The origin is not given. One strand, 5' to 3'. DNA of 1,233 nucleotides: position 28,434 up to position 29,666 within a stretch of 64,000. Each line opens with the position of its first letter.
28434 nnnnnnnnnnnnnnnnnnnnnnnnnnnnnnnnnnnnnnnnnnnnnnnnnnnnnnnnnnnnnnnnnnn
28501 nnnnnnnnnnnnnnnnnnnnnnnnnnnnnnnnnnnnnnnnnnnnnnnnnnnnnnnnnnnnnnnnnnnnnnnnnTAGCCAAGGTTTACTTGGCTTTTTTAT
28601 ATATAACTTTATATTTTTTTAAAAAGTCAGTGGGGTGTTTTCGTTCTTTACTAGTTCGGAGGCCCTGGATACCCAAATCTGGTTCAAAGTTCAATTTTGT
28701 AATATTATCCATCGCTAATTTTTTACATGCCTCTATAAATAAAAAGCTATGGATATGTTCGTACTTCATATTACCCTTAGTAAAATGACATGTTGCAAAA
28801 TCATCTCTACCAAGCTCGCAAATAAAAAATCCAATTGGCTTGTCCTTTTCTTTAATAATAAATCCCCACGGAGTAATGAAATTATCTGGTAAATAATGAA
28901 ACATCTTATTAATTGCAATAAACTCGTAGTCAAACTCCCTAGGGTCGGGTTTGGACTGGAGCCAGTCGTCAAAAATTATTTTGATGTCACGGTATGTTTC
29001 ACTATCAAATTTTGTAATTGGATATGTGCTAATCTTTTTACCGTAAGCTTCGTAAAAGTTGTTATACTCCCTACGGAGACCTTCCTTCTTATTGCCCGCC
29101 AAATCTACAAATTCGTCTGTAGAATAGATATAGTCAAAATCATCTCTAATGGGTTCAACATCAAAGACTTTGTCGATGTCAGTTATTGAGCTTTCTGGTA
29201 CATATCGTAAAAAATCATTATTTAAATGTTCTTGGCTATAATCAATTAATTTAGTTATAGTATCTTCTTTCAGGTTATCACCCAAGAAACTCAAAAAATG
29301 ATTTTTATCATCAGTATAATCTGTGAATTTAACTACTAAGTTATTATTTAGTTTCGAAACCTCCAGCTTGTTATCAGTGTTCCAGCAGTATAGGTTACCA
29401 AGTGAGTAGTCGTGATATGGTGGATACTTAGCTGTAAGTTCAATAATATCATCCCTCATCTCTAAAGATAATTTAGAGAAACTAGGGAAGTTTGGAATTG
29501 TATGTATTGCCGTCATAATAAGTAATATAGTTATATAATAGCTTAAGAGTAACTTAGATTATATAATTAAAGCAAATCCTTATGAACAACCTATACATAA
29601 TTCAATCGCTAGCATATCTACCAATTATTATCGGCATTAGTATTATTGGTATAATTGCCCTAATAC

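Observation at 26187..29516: ODC-like decarboxylase, unknown 406-aa partner and a convergent stand-alone DUF2156 (aminoacyl-tRNA transferase fold)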

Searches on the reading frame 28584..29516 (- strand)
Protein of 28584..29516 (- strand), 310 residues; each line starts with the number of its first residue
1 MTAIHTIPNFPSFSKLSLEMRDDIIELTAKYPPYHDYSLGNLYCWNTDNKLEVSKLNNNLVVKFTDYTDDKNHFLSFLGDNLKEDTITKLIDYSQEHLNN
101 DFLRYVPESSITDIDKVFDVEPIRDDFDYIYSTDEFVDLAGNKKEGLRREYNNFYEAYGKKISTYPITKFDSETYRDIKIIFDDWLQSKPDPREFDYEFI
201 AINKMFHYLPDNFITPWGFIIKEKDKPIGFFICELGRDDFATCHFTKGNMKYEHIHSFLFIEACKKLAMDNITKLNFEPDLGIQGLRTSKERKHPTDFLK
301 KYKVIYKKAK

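Call 4: search_protein_families(library=pfam, proteins=[window:28584-29516:-], max_evalue=0.1)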
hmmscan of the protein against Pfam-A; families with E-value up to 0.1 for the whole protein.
window:28584-29516:- (310 aa): 1 family
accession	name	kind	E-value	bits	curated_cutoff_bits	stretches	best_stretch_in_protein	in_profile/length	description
PF09924.15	LPG_synthase_C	-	4.7e-26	92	27.5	1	30-304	3-297/298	Phosphatidylglycerol lysyltransferase, C-terminal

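Call 5: search_protein_families(library=ncbifam, proteins=[window:28584-29516:-], max_evalue=0.1)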
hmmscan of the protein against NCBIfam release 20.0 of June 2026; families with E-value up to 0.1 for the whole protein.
window:28584-29516:- (310 aa): 0 families

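Call 8: search_solved_structures(query=window:28584-29516:-, max_evalue=1)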
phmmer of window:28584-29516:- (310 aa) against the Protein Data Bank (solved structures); distinct sequences matched with E-value up to 1: 13.
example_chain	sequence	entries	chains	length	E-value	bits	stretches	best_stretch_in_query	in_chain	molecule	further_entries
2hqy_A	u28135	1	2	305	1.2e-07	34.7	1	13-306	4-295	conserved hypothetical protein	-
5ak9_A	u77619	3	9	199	0.13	14.9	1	19-88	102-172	HOMING ENDONUCLEASE I-DMOI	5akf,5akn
1b24_A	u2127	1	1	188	0.17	14.5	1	19-87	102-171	Homing endonuclease I-DmoI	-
5o6g_A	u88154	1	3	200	0.17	14.5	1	19-88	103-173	Homing endonuclease I-DmoI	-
5akm_A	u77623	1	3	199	0.18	14.4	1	19-88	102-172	HOMING ENDONUCLEASE I-DMOI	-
5a0w_A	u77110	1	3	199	0.18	14.4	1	19-88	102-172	HOMING ENDONUCLEASE I-DMOI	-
4un7_G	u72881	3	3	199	0.18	14.4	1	19-88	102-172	HOMING ENDONUCLEASE I-DMOI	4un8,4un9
2vs7_A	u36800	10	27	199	0.18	14.4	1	19-88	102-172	HOMING ENDONUCLEASE I-DMOI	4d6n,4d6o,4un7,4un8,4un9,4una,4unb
2vs8_A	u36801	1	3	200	0.18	14.4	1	19-88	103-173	HOMING ENDONUCLEASE I-DMOI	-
5o6i_A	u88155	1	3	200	0.2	14.3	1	19-88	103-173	Homing endonuclease I-DmoI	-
3naw_A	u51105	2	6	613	0.35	13.5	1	92-169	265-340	secreted effector protein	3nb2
3sqv_A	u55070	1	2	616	0.36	13.4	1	92-169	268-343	secreted effector protein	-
5ham_A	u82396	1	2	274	0.65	12.6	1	61-105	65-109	RickCE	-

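Call 21: find_homologous_proteins(query=window:28584-29516:-)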
Query window:28584-29516:- (310 aa): 21 proteins with E <= 0.001 among 517 candidates.
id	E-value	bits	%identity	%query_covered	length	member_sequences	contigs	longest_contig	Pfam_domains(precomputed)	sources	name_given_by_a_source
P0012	2.3e-209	712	100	100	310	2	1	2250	PF09924.16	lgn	-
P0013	2.4e-85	305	48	94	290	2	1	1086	PF09924.16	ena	-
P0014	1.9e-84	302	47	97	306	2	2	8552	PF09924.16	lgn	-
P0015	1.7e-73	266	43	99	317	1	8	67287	PF09924.16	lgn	-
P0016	1.6e-68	250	42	98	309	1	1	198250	PF09924.16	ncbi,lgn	-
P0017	1.2e-45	174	34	97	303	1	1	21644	PF09924.16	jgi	jgi:uncharacterized protein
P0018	2.1e-42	164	35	97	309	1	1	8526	PF09924.16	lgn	-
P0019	2.5e-42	164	36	96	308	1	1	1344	PF09924.16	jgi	jgi:hypothetical protein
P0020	5.3e-40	156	35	97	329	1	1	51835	PF09924.16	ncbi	-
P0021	8.5e-38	149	33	97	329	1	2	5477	PF09924.16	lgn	-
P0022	1.0e-37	148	33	96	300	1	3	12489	PF09924.16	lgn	-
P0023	1.5e-36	145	33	97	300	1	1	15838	PF09924.16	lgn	-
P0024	3.4e-36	143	33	96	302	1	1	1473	PF09924.16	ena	-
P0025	6.0e-36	143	33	96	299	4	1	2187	PF09924.16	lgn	-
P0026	7.0e-35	139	33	96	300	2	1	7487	PF09924.16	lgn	-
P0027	9.1e-35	139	32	96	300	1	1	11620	PF09924.16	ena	-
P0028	1.3e-34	138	32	96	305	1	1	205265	PF09924.16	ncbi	-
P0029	2.8e-34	137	33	97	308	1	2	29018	PF09924.16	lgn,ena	-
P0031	3.4e-7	48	24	87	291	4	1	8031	PF09924.16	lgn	-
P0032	6.2e-6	44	28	57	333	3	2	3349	PF09924.16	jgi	-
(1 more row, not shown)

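Call 38: search_solved_structures(query=A3, max_evalue=1, show_alignments=3)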
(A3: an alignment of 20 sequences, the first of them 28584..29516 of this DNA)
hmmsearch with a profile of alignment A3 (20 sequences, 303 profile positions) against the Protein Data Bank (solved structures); distinct sequences matched with E-value up to 1: 4.
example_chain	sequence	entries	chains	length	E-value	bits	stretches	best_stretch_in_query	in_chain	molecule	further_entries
2hqy_A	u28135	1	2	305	5.9e-51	176.9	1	10-302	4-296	conserved hypothetical protein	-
3fix_A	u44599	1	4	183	0.0075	18.9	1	181-267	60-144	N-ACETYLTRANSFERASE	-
3f0a_A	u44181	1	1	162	0.011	18.4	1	181-267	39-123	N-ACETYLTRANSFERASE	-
3k9u_A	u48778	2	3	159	0.011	18.4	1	181-267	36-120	PaiA Acetyltransferase | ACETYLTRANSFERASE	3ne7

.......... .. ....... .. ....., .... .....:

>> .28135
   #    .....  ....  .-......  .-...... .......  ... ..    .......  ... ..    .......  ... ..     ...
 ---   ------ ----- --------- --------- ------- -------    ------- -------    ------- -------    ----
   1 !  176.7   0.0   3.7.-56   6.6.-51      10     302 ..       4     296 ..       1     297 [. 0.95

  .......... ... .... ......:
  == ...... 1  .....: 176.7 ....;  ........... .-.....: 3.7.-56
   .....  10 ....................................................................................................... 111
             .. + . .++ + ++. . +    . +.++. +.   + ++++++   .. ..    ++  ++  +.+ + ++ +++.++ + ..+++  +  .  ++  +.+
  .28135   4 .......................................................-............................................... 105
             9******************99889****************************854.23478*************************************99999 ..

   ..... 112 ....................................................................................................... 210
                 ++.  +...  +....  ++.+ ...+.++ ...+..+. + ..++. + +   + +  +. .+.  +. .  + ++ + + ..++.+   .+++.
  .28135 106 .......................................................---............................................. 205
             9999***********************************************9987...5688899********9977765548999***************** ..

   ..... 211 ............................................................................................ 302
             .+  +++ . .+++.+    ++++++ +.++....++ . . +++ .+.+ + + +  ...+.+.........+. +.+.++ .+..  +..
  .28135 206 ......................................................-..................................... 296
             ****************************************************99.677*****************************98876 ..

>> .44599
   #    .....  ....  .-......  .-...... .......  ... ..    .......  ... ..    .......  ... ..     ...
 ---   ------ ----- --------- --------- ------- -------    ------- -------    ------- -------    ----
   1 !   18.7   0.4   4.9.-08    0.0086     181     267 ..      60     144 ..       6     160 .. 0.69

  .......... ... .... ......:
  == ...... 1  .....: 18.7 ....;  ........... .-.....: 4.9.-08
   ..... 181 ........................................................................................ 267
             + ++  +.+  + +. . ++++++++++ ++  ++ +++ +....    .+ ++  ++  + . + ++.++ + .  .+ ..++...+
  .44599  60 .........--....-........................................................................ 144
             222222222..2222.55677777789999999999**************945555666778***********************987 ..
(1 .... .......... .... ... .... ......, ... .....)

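Call 43: predict_structure(alignment_id=A3)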
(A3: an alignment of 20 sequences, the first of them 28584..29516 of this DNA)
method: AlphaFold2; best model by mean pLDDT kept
length: 310 residues; sequences in the alignment: 20
mean_pLDDT: 93.1   pTM: 0.89
mean pLDDT of the five models: 93.1, 93.0, 92.8, 92.3, 92.3
residues with pLDDT >= 90: 267; 70-90: 35; 50-70: 5; < 50: 3
segments of 3 or more residues with pLDDT < 50: none
pLDDT, mean of each block of 10 residues (from residue 1): 75 95 95 94 92 98 82 91 98 96 96 93 96 92 90 96 95 96 93 90 93 93 97 90 96 96 97 96 91 96 88
secondary structure, 60 per line:
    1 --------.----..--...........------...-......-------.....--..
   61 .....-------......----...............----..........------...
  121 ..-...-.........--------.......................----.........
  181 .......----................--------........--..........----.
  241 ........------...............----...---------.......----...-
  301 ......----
elements in order: H18-28 H39-44 E52-56 E59-65 E73-78 H83-97 E102-107 H108-111 E118-122 E128-132 H133-136 H145-161 E162-167 H172-187 H192-207 E216-223 E226-235 E240-248 H255-269 E274-276 H286-292 E297-299 E301-306

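Call 73: find_encoding_contigs(protein=P0028, flank=7000, max_places=2)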
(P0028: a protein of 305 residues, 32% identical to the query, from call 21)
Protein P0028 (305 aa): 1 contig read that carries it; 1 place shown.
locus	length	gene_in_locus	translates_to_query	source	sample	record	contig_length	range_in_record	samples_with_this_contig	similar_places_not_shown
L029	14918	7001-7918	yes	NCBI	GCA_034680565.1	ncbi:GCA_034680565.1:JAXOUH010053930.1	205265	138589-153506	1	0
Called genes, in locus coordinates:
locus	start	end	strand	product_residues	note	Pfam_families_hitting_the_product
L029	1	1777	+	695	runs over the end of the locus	-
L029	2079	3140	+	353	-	-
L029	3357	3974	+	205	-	PF04203:Sortase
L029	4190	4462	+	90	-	PF00216:Bac_DNA_binding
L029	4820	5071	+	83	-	-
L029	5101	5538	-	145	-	PF00072:Response_reg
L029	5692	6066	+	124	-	PF02675:AdoMet_dc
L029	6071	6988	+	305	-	PF00892:EamA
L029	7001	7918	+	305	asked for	PF09924:LPG_synthase_C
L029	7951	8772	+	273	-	-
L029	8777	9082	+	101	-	-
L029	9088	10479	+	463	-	PF00512:HisKA, PF13581:HATPase_c_2 (faint), PF02518:HATPase_c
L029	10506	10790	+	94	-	PF18898:DUF5654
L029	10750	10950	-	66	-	-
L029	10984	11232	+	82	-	PF01894:YjbQ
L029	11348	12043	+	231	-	PF05552:MS_channel_1st_1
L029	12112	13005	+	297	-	PF02618:YceG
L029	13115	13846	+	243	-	PF00300:His_Phos_1 (weak)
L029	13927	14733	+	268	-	-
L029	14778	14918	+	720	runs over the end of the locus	PF01590:GAF (weak), PF13185:GAF_2, PF13426:PAS_9, PF00990:GGDEF, PF00563:EAL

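Call 76: search_protein_families(library=pfam, proteins=[L029:7951-8772:+, L029:8777-9082:+, L029:5692-6066:+, L029:6071-6988:+, L029:9088-10479:+], max_evalue=0.01)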
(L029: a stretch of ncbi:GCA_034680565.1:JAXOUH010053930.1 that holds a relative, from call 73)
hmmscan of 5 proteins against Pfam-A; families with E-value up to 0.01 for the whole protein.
L029:7951-8772:+ (273 aa): 0 families

L029:8777-9082:+ (101 aa): 0 families

L029:5692-6066:+ (124 aa): 1 family
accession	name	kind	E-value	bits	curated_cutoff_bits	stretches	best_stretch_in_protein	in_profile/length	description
PF02675.21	AdoMet_dc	-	2.8e-23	82.7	25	1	1-112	3-107/107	S-adenosylmethionine decarboxylase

L029:6071-6988:+ (305 aa): 1 family
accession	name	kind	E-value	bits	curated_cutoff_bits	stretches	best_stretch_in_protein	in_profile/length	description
PF00892.27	EamA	-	9.6e-13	49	28.2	1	3-139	3-134/135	EamA-like transporter family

L029:9088-10479:+ (463 aa): 6 families
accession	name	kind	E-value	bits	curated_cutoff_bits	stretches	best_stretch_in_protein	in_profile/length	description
PF02518.31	HATPase_c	-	1.8e-27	96.4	26.4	1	339-448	2-110/111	Histidine kinase-, DNA gyrase B-, and HSP90-like ATPase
PF00512.31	HisKA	-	2.3e-09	37.6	26.9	1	223-291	1-66/66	His Kinase A (phospho-acceptor) domain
PF13581.12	HATPase_c_2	-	1.2e-05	25.8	27.4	1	340-415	29-105/127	Histidine kinase-like ATPase domain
PF13185.12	GAF_2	-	7e-05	23.5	28.6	1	46-189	2-123/136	GAF domain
PF14501.12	HATPase_c_5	-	0.0026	18.1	22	1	342-429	5-87/102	GHKL domain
PF13589.12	HATPase_c_3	-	0.0074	16.8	25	0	344-416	4-79/137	Histidine kinase-, DNA gyrase B-, and HSP90-like ATPase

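Call 83: search_protein_families(library=ncbifam, proteins=[L029:5692-6066:+], max_evalue=0.01)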
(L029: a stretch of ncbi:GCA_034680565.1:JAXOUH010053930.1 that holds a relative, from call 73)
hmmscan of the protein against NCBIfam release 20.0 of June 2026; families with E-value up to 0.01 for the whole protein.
L029:5692-6066:+ (124 aa): 1 family
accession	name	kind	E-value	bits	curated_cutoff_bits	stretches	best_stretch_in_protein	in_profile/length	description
TIGR03330.1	SAM_DCase_Bsu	equivalog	9.6e-18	64.6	75.65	1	2-112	9-112/112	adenosylmethionine decarboxylase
